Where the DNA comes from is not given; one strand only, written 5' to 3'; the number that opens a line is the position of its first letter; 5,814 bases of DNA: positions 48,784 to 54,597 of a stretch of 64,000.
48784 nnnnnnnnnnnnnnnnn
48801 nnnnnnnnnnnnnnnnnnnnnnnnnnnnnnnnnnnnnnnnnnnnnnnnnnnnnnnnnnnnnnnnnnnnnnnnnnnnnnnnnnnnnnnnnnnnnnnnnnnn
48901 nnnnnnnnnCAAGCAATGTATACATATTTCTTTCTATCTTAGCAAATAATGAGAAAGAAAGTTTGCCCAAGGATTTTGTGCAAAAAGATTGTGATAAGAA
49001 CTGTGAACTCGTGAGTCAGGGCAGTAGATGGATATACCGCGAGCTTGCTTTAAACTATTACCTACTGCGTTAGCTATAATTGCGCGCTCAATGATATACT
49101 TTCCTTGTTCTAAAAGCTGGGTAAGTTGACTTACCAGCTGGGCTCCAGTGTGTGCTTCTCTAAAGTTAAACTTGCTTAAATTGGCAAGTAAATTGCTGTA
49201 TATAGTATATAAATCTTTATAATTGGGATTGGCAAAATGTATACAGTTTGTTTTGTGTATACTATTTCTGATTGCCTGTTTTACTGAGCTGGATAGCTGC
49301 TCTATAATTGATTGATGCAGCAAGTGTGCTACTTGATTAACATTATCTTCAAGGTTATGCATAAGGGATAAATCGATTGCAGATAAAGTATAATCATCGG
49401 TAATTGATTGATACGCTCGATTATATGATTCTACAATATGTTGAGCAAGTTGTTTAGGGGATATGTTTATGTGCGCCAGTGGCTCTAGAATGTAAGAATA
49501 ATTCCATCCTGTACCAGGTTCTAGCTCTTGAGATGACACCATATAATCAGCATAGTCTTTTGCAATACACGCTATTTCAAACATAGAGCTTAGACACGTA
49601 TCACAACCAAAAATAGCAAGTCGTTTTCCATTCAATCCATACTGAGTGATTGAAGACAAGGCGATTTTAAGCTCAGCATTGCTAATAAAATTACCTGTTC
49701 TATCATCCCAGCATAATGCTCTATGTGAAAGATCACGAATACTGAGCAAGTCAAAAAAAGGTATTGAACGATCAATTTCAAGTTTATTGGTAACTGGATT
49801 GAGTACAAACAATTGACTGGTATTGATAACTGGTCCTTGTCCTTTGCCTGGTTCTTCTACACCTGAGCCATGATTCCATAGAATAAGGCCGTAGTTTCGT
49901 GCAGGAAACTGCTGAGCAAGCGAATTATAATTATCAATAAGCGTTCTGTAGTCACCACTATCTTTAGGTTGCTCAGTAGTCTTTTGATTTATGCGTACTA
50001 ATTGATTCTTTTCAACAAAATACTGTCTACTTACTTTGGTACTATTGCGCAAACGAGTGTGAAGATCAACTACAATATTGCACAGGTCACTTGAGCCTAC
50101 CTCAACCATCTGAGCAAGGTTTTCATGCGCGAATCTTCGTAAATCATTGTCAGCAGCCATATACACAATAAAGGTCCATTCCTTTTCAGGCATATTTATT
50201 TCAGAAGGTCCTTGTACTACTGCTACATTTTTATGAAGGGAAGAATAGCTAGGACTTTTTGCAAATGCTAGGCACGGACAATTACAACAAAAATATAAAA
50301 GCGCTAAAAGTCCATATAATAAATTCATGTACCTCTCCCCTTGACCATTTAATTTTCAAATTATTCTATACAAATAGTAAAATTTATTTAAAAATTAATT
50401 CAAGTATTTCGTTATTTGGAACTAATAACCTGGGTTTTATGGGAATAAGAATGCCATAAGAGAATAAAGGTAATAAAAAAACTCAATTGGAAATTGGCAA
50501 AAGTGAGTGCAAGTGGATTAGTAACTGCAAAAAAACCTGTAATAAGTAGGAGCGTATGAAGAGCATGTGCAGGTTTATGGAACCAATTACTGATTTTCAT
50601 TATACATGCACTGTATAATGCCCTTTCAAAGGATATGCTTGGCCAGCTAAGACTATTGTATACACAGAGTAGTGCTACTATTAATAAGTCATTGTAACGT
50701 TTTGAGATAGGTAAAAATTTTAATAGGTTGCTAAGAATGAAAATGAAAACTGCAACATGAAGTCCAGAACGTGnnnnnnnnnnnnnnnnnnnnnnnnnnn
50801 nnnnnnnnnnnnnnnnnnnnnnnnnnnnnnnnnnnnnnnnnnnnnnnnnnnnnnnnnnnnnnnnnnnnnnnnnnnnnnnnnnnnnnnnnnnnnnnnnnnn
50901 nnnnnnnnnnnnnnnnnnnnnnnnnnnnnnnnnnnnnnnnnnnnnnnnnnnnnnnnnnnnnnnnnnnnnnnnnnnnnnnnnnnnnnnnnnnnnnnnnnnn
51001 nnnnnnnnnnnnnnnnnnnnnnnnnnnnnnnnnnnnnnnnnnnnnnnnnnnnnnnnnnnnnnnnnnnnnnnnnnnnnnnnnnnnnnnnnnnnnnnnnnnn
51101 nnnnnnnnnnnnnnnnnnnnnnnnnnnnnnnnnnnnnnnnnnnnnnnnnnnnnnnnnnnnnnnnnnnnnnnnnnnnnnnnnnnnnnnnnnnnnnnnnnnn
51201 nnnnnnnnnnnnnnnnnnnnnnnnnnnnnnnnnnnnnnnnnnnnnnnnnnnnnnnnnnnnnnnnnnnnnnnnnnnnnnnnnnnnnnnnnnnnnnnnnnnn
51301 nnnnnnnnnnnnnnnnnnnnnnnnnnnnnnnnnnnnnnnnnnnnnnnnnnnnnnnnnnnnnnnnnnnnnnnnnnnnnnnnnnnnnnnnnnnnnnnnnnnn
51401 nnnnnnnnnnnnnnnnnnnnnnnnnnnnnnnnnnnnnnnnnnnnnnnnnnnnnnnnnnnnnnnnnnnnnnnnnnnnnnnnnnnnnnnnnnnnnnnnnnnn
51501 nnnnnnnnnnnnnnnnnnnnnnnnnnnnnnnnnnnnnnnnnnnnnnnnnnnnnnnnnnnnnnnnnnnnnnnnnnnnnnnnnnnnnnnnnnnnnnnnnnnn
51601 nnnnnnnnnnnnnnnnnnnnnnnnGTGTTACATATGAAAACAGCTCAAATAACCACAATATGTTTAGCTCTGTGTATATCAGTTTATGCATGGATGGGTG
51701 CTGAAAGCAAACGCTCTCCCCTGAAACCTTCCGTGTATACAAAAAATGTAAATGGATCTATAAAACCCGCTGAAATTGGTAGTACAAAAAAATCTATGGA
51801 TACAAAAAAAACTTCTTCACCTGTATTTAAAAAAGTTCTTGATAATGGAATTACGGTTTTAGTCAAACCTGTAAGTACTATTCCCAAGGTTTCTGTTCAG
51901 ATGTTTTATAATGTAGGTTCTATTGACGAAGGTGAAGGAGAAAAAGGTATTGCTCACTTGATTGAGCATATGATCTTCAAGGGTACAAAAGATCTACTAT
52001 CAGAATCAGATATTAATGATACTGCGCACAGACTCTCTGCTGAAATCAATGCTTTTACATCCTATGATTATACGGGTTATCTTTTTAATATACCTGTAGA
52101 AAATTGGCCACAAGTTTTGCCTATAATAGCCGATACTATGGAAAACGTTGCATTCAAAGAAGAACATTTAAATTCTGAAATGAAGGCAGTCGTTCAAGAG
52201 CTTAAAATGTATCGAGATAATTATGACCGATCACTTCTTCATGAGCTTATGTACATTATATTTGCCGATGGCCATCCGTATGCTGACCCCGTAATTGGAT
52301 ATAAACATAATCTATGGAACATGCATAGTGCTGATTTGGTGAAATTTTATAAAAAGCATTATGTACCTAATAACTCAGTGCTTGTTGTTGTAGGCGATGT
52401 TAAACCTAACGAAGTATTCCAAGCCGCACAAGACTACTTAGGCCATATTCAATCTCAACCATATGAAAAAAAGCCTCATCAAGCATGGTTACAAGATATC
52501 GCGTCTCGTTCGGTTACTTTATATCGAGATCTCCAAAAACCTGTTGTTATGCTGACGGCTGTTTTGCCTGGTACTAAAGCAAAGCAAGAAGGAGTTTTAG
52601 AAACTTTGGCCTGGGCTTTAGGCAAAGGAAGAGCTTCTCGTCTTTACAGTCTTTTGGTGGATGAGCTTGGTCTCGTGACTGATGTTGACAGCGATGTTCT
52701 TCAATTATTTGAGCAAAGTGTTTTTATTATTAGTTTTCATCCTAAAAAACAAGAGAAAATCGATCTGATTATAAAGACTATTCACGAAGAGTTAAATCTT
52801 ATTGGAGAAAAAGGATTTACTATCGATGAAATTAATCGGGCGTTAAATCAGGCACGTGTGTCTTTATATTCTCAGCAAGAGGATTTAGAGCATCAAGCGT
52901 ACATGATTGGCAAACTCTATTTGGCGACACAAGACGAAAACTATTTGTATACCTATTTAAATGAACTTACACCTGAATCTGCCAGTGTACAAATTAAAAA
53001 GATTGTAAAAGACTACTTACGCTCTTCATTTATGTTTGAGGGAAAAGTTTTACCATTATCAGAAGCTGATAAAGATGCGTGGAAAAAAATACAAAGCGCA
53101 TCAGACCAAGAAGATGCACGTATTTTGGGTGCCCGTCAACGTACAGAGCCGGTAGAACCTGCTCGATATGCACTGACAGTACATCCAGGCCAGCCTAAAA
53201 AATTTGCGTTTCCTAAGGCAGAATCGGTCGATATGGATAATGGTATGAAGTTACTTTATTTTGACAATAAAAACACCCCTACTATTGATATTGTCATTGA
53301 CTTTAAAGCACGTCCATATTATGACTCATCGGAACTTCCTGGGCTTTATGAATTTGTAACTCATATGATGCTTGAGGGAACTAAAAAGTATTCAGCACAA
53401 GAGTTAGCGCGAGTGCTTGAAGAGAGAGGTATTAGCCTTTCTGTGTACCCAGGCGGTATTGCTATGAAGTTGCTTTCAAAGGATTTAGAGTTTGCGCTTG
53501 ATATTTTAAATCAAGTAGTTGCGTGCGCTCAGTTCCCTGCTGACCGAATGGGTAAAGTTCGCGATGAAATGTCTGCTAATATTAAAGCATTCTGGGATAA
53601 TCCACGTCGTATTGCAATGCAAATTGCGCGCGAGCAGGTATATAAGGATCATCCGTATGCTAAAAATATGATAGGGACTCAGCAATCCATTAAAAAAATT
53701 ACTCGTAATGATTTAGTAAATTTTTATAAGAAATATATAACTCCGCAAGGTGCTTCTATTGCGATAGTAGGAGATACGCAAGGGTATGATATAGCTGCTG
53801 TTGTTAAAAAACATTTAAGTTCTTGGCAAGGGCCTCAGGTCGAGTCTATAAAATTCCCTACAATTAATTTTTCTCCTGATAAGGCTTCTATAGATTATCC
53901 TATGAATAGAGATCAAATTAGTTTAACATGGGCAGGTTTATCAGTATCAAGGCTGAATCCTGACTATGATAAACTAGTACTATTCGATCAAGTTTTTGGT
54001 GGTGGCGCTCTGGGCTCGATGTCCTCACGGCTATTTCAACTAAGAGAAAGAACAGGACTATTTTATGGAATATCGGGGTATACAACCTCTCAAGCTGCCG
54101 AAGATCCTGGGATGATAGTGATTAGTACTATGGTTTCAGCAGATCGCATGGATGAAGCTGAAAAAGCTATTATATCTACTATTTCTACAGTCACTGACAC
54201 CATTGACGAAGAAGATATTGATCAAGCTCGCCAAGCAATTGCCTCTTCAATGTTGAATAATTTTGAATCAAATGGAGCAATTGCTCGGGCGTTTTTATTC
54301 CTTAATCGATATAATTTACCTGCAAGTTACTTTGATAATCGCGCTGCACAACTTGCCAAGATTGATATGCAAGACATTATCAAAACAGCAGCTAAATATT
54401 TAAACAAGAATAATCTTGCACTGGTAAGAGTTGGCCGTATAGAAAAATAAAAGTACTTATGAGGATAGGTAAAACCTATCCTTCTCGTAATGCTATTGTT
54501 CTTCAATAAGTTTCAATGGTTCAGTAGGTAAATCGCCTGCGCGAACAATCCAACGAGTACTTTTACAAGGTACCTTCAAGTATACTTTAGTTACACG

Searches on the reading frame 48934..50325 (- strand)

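Call 23: search_protein_families(library=ncbifam, proteins=[window:48934-50325:-], max_evalue=0.00001)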
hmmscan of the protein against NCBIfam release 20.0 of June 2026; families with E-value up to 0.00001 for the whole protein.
window:48934-50325:- (463 aa): 0 families

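Call 37: search_protein_families(library=pfam, proteins=[window:48934-50325:-], max_evalue=0.001)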
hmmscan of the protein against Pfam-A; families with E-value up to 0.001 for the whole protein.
window:48934-50325:- (463 aa): 1 family
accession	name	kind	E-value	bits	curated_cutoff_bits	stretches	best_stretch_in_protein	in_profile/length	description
PF03415.19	Peptidase_C11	-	5.6e-44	151.6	25.8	2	199-449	106-341/359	Clostripain family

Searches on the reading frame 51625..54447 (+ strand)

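Call 15: search_protein_families(library=pfam, proteins=[window:51625-54447:+], max_evalue=0.1)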
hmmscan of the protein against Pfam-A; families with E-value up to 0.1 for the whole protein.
window:51625-54447:+ (941 aa): 3 families
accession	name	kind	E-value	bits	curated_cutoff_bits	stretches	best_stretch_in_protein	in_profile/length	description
PF05193.26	Peptidase_M16_C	-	5.3e-61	206.1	23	2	236-409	5-180/181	Peptidase M16 inactive domain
PF00675.25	Peptidase_M16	-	2.3e-41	141.6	22.3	2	84-214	8-137/149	Insulinase (Peptidase family M16)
PF22456.1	PqqF-like_C_4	-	0.0098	16.5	27.5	1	799-884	6-93/100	PQQ synthase PqqF-like, C-terminal lobe domain 4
